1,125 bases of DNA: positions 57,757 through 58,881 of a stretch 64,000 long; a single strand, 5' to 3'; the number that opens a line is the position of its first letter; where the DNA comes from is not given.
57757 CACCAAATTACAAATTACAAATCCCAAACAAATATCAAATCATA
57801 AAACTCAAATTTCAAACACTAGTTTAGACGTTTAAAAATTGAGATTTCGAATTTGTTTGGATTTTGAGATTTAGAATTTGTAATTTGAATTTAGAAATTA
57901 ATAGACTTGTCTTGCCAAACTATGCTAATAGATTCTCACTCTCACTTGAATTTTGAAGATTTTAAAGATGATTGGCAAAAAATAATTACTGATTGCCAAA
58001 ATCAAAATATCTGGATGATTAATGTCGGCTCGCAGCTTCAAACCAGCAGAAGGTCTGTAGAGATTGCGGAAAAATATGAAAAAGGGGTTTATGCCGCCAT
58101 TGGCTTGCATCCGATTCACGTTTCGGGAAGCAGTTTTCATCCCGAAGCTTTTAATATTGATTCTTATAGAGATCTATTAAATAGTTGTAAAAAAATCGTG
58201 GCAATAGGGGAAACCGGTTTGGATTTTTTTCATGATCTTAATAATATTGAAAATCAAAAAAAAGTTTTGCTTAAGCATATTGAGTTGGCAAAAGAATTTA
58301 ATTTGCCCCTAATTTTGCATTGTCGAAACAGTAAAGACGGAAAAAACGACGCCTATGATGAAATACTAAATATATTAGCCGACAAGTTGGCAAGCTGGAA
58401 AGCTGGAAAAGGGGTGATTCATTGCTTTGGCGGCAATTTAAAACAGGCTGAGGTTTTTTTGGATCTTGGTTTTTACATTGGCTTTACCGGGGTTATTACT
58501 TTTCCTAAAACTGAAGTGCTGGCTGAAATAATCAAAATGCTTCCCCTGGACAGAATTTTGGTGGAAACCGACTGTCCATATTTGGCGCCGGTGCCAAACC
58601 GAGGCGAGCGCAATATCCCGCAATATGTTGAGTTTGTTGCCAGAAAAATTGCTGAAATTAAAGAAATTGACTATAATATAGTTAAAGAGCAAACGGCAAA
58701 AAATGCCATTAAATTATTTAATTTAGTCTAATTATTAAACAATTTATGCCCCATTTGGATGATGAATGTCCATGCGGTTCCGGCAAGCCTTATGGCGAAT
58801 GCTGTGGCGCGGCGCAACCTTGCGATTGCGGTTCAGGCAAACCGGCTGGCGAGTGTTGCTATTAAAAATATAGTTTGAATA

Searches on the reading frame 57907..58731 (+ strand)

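Call 91: search_protein_families(library=pfam, proteins=[window:57907-58731:+], max_evalue=0.00001)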
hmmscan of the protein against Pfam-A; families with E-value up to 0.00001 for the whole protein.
window:57907-58731:+ (274 aa): 1 family
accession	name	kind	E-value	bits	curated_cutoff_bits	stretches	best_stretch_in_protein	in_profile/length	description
PF01026.27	TatD_DNase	-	2.2e-75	253.8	27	1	8-272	1-253/253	TatD related DNase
